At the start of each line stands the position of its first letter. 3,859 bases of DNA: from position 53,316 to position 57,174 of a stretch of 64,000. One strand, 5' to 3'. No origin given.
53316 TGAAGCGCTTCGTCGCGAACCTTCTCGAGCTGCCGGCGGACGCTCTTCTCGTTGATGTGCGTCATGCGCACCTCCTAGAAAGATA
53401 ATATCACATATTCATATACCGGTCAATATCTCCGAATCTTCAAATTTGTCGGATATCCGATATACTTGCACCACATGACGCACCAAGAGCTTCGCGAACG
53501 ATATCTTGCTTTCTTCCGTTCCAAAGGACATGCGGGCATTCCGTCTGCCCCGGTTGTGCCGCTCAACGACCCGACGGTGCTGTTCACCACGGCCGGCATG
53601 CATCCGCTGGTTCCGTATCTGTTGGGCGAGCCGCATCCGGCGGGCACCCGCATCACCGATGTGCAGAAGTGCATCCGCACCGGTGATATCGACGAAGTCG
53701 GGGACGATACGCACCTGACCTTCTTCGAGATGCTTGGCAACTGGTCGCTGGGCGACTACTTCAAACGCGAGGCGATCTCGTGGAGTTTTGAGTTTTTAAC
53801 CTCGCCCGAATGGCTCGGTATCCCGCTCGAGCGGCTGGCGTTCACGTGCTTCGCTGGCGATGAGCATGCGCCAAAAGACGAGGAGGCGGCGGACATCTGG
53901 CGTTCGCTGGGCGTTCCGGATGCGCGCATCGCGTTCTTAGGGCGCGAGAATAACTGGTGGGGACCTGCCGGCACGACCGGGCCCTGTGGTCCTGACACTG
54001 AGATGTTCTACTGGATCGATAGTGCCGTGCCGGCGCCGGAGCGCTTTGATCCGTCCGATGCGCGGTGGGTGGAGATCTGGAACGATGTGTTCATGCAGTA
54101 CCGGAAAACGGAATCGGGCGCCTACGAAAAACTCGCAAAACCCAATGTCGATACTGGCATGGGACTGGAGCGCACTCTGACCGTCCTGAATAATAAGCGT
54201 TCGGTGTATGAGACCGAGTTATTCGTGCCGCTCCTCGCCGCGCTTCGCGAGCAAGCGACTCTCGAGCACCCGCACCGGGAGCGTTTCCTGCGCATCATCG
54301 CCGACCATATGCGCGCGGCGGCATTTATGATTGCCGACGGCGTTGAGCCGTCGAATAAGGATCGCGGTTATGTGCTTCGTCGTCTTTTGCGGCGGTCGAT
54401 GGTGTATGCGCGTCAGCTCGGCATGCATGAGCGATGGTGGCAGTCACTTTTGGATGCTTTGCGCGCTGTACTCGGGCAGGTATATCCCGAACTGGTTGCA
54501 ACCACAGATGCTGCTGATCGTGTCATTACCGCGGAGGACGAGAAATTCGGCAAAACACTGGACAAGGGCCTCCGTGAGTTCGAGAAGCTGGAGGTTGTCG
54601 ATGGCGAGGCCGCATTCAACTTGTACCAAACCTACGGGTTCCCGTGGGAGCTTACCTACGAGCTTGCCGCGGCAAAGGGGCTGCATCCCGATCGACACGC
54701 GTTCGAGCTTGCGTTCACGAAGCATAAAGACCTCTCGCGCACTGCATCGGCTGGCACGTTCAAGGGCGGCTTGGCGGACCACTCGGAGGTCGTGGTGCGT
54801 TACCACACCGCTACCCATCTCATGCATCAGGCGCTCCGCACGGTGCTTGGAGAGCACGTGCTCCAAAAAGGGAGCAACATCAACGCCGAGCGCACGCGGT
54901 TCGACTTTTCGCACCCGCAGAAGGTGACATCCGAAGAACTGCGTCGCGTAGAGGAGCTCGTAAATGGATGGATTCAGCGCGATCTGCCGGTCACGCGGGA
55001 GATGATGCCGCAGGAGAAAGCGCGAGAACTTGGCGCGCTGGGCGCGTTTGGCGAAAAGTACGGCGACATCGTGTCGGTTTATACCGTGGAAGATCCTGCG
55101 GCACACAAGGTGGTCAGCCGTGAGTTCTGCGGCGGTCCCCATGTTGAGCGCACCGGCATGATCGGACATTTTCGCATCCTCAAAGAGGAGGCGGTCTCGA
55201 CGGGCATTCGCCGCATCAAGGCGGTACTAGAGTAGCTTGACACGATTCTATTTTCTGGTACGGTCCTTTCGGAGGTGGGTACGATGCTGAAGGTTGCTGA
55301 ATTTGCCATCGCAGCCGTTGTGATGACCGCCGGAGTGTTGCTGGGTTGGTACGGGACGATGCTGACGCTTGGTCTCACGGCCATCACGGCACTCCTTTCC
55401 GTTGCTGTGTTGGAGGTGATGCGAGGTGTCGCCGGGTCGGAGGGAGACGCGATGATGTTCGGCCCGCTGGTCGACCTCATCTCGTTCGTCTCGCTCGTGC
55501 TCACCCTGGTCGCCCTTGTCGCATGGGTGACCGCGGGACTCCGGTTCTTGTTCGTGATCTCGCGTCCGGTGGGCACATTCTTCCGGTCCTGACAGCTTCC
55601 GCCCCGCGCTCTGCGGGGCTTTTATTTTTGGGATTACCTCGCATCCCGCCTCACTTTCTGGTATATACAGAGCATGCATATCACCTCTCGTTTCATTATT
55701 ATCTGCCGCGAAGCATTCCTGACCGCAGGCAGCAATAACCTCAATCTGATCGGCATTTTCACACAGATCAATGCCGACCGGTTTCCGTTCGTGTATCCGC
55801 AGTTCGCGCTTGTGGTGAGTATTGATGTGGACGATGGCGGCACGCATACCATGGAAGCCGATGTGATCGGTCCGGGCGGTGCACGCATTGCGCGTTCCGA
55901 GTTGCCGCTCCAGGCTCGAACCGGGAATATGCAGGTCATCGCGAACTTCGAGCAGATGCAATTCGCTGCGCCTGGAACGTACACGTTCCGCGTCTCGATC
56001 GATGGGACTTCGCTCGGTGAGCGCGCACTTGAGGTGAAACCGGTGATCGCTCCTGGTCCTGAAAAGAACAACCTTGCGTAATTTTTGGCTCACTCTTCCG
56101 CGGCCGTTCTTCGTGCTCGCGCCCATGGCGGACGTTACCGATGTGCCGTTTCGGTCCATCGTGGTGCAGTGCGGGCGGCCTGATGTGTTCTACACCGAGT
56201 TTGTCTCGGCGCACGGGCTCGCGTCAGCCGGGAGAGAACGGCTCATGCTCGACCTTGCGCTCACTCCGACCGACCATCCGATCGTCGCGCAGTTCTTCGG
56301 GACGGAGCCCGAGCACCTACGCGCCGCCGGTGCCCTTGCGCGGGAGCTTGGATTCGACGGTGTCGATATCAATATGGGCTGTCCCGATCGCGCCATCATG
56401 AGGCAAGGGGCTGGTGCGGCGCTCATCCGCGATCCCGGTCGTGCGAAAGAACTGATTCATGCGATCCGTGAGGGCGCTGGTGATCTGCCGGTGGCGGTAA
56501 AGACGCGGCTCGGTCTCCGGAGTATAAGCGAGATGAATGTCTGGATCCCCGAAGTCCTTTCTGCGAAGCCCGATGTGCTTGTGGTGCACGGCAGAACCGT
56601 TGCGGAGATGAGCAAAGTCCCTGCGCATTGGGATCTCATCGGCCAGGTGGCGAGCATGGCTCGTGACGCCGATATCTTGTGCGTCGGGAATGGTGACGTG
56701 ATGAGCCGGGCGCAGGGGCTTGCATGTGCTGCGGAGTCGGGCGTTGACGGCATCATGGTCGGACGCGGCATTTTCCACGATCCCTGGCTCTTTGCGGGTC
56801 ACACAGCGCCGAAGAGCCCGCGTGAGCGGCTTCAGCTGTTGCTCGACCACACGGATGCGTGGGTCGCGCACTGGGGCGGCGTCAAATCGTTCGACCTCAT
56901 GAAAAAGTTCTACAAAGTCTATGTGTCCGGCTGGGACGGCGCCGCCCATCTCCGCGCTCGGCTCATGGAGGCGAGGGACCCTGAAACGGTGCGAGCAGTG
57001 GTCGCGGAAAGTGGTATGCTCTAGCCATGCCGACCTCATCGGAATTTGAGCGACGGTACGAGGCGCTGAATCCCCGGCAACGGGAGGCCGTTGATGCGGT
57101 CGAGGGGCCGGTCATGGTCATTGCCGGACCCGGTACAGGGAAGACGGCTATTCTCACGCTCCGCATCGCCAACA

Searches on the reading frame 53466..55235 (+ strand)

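Call 24: search_protein_families(library=pfam, proteins=[window:53466-55235:+], max_evalue=0.001)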
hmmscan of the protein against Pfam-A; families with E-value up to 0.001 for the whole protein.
window:53466-55235:+ (589 aa): 2 families
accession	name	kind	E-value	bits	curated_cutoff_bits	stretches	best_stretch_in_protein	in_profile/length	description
PF01411.24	tRNA-synt_2c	-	2.4e-130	436.1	30.3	1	8-453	1-456/552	tRNA synthetases class II (A)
PF07973.19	tRNA_SAD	-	6.7e-16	58.4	24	1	536-584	1-43/44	Threonyl and Alanyl tRNA synthetase second additional domain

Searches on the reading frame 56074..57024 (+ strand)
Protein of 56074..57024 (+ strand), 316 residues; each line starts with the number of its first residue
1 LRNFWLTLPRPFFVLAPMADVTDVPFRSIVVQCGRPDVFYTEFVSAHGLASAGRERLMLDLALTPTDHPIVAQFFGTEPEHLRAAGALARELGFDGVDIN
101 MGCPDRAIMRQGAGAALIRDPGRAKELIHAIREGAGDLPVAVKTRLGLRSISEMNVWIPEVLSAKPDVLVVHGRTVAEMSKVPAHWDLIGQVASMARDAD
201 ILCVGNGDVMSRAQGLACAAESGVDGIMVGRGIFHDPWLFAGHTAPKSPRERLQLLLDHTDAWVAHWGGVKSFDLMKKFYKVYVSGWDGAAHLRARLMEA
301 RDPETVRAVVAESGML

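Call 24: search_protein_families(library=pfam, proteins=[window:56074-57024:+], max_evalue=0.001)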
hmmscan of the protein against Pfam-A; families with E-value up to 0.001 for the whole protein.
window:56074-57024:+ (316 aa): 1 family
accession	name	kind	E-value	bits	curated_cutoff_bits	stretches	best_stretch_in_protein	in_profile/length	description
PF01207.24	Dus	-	6.4e-56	190.2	20.4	1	15-306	2-298/311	Dihydrouridine synthase (Dus)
